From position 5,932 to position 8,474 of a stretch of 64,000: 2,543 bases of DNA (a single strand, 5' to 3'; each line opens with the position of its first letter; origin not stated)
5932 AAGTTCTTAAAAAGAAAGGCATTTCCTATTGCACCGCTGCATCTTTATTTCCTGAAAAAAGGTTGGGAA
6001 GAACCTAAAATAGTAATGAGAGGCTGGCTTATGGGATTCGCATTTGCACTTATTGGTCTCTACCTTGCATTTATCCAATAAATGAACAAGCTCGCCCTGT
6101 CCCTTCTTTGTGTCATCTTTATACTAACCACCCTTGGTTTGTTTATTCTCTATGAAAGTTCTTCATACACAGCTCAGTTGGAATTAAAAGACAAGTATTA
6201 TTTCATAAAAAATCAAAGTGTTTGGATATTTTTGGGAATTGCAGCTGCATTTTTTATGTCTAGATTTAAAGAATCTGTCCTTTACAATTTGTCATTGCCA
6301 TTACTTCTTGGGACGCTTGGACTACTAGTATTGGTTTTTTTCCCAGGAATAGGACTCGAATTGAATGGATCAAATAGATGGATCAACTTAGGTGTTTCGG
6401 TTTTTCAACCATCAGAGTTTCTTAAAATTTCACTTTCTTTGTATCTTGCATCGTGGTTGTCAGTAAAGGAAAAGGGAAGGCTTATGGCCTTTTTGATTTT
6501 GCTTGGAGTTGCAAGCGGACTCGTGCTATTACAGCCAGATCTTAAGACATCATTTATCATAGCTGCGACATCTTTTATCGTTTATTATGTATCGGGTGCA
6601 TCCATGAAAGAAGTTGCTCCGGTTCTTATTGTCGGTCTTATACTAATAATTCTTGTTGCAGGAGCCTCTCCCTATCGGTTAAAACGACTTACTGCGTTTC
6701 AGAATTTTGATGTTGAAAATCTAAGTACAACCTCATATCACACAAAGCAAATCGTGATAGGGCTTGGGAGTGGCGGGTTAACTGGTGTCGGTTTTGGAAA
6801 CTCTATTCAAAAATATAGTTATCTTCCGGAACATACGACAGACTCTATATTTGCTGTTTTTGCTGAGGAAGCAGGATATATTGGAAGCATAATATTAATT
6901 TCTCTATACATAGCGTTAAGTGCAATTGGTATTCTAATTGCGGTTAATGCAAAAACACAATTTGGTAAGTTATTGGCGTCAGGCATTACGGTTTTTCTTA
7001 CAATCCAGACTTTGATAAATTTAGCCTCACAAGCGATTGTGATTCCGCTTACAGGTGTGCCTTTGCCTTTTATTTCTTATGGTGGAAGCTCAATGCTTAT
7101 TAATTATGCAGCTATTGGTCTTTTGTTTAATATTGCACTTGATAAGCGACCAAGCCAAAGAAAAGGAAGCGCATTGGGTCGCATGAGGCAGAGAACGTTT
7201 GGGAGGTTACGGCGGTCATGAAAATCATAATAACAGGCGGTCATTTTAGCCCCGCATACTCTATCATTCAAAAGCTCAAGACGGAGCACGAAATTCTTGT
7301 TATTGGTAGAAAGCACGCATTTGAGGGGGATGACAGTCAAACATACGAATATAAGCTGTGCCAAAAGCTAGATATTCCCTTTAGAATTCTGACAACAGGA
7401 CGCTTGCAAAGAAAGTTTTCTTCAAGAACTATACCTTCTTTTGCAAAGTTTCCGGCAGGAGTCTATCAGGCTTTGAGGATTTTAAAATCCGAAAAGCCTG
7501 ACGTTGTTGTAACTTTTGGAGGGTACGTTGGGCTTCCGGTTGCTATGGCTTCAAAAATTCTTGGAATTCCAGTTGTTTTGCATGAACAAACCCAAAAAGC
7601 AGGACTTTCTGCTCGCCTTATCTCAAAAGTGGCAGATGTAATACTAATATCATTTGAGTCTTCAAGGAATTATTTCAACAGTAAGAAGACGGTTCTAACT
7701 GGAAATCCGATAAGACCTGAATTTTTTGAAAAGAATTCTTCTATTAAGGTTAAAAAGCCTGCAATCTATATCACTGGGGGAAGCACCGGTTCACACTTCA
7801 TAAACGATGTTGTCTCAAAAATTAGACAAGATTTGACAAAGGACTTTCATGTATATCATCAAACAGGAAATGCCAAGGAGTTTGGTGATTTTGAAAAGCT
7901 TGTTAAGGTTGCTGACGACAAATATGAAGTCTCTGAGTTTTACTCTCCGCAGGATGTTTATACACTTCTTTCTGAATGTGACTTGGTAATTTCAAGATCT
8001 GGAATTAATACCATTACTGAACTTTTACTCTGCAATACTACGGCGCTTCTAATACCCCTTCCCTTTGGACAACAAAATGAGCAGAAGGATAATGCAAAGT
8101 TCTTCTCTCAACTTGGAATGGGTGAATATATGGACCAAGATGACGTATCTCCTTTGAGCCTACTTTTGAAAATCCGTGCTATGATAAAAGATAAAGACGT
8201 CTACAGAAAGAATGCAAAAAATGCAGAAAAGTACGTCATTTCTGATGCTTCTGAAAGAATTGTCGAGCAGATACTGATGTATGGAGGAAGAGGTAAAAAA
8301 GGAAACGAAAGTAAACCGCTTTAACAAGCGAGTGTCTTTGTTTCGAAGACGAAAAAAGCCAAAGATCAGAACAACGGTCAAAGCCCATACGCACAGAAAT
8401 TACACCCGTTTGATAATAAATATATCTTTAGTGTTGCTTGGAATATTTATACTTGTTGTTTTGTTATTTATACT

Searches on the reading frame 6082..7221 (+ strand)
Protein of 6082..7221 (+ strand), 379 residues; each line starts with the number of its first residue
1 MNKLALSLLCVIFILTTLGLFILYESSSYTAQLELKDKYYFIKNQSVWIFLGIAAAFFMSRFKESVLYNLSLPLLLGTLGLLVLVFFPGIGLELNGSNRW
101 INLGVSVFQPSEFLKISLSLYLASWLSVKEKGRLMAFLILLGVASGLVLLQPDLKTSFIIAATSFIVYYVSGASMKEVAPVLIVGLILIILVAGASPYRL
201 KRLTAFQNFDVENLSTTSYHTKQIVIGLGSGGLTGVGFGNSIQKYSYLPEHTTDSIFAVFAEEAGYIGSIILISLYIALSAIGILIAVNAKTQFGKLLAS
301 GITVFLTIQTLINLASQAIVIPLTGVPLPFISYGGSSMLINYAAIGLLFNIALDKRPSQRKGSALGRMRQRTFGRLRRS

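Call 42: search_protein_families(library=pfam, proteins=[window:6082-7221:+], max_evalue=0.001)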
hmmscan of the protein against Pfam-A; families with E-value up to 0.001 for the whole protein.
window:6082-7221:+ (379 aa): 1 family
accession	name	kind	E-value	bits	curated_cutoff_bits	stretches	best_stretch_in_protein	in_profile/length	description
PF01098.24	FTSW_RODA_SPOVE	-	5.2e-87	292.6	26.4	1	8-355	4-354/356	Cell cycle protein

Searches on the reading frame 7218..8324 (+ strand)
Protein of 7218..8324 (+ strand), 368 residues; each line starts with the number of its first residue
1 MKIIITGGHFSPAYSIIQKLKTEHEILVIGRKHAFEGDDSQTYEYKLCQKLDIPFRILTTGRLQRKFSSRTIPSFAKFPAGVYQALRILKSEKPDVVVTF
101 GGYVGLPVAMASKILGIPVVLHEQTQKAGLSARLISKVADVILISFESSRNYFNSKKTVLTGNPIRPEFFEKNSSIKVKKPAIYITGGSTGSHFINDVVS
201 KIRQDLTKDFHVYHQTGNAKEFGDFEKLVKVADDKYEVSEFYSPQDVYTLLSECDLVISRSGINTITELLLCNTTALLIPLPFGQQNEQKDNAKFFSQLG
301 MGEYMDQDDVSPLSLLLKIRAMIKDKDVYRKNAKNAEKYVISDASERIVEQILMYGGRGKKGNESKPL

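Call 42: search_protein_families(library=pfam, proteins=[window:7218-8324:+], max_evalue=0.001)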
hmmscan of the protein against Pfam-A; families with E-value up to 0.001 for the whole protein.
window:7218-8324:+ (368 aa): 6 families
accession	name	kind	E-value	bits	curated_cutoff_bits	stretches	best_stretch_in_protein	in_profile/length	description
PF04101.22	Glyco_tran_28_C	-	5.7e-29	101.7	22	1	183-344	2-162/166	Glycosyltransferase family 28 C-terminal domain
PF03033.26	Glyco_transf_28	-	3e-24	86.1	26.2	1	6-143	8-138/139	Glycosyltransferase family 28 N-terminal domain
PF13528.12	Glyco_trans_1_3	-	0.0001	22.1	25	1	245-312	246-311/322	Glycosyl transferase family 1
PF13579.12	Glyco_trans_4_4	-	0.00013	22.8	29.7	1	72-125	53-103/158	Glycosyl transferase 4-like domain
PF13439.12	Glyco_transf_4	-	0.00053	20.5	28.5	1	18-123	13-103/170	Glycosyltransferase Family 4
PF02350.25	Epimerase_2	-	0.00065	19.1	30.6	0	82-120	56-95/347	UDP-N-acetylglucosamine 2-epimerase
